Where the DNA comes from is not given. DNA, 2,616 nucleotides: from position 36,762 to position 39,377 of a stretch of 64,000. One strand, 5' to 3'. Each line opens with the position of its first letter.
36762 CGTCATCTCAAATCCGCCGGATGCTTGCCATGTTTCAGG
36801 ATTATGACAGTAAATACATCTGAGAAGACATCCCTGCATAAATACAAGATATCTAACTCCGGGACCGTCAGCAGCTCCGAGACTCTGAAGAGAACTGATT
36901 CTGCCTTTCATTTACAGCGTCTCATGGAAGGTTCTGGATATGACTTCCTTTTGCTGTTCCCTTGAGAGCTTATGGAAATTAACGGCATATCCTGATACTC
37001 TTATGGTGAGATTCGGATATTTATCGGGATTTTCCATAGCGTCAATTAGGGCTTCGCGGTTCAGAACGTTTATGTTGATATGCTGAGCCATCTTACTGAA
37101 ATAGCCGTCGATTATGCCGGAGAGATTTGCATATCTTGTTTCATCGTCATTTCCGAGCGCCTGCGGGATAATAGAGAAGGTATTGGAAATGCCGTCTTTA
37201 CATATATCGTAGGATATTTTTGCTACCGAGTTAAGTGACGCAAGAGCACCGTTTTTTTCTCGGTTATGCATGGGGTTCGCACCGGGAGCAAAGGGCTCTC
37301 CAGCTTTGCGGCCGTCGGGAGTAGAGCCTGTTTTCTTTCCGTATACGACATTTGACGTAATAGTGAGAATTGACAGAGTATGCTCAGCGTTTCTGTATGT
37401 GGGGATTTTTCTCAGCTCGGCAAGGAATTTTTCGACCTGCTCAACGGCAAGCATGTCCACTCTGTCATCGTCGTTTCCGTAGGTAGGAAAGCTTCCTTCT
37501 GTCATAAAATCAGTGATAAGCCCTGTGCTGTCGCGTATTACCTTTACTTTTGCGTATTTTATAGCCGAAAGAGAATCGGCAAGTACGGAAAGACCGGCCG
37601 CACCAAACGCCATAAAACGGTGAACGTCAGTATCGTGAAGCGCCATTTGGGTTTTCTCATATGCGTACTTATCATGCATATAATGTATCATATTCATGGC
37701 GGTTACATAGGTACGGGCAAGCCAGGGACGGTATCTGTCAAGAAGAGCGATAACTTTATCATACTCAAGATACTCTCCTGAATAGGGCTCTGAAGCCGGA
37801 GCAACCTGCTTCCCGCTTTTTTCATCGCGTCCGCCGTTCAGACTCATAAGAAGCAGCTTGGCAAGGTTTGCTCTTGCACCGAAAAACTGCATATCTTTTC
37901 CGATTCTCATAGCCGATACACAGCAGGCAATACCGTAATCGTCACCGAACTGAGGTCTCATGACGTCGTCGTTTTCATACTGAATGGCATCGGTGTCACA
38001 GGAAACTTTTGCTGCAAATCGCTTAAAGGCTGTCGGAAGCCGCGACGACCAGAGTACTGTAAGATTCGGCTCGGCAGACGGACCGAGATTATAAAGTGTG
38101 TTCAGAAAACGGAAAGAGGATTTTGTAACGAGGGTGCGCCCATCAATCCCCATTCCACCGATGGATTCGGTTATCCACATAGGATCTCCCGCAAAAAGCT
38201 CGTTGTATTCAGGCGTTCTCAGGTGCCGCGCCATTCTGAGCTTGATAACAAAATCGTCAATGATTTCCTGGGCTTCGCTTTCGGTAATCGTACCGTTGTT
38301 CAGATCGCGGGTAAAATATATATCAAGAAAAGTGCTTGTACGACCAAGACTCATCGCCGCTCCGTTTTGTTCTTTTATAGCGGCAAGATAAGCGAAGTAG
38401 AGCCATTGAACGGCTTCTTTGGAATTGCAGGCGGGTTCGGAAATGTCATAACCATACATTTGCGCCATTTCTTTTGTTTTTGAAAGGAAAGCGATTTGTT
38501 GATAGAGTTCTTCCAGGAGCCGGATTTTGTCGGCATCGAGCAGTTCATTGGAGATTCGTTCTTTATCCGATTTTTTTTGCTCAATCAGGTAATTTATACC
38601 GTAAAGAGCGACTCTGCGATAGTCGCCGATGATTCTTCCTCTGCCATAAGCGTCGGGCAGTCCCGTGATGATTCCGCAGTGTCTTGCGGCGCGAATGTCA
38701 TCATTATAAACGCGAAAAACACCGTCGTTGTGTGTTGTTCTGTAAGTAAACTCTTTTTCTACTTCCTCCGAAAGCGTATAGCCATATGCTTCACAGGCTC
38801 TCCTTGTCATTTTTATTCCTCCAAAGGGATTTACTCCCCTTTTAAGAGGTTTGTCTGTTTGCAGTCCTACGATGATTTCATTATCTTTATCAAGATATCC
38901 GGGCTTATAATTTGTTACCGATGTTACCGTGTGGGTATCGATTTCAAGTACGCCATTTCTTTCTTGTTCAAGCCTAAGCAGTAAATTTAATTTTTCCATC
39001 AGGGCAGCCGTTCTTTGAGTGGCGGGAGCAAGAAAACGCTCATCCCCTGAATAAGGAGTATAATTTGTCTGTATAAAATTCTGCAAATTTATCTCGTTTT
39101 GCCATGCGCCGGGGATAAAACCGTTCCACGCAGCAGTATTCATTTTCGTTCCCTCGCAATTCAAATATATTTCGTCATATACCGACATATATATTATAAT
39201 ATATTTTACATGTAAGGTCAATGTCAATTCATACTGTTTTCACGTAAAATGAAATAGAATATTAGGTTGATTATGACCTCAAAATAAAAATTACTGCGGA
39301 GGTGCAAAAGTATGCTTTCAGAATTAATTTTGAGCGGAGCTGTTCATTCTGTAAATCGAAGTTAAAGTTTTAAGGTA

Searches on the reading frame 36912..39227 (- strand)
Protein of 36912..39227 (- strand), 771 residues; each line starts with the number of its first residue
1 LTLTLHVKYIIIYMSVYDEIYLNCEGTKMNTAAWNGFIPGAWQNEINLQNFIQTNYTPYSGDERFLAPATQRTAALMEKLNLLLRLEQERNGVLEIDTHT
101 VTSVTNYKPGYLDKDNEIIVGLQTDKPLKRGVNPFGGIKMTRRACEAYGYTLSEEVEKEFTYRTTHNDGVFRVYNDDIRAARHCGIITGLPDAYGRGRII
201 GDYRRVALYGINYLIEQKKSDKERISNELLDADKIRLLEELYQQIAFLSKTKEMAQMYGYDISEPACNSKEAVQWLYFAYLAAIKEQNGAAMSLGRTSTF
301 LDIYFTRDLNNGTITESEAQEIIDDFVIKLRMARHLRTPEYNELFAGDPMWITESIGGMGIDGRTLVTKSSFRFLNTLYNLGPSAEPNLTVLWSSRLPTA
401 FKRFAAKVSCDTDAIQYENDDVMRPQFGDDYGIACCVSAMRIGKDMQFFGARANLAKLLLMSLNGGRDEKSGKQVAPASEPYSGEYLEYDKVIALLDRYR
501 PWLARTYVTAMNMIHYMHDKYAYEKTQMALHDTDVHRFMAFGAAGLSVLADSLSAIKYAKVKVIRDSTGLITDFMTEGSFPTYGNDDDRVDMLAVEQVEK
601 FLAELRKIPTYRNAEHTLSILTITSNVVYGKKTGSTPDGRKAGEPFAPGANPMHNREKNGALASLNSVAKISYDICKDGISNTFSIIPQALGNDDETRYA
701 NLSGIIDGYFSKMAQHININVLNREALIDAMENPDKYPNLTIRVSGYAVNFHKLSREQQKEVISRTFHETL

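Call 72: search_protein_families(library=ncbifam, proteins=[window:36912-39227:-], max_evalue=1e-20)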
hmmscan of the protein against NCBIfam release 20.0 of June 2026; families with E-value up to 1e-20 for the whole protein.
window:36912-39227:- (771 aa): 12 families
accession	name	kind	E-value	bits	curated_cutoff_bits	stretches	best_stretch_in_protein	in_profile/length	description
TIGR01255.1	pyr_form_ly_1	equivalog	0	1174.3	994.2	1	33-771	1-744/744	formate C-acetyltransferase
TIGR01774.1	PFL2-3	subfamily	3.9e-71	240.4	678.2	1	271-768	255-784/786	formate C-acetyltransferase/glycerol dehydratase family glycyl radical enzyme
NF043068.1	glycl_HYPD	equivalog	5.2e-45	153.8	1100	1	577-768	594-782/784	trans-4-hydroxy-L-proline dehydratase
NF007437.0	PRK09983.1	equivalog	9.4e-45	153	1109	1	580-769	576-764/765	formate C-acetyltransferase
NF048011.1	SfplDhtHpsGDes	equivalog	1.5e-39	136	1000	1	252-769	265-820/821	(2S)-3-sulfopropanediol dehydratase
NF048009.1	SfplDhtHpfGKleb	equivalog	6.9e-37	127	1000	1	264-766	275-820/824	(2S)-3-sulfopropanediol dehydratase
NF033718.1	indole_decarb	equivalog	4.3e-35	121.1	1100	1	487-768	598-866/868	indoleacetate decarboxylase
TIGR04394.1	choline_CutC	equivalog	5.2e-34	117.9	1050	1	580-769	601-787/789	choline trimethylamine-lyase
NF038360.1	rad_fix_GrcA3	exception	1.5e-31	108.3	158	1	697-771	4-78/78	autonomous glycyl radical cofactor GrcA3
NF033715.1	glycyl_HPDL_Lrg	equivalog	1.6e-30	105.7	1150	0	580-769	713-900/901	4-hydroxyphenylacetate decarboxylase large subunit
NF008341.1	PRK11127.1-1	equivalog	1.2e-28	98.9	145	1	715-770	24-79/80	autonomous glycyl radical cofactor GrcA2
TIGR04365.1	spare_glycyl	equivalog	4.6e-23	81.9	170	1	714-771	69-126/126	autonomous glycyl radical cofactor GrcA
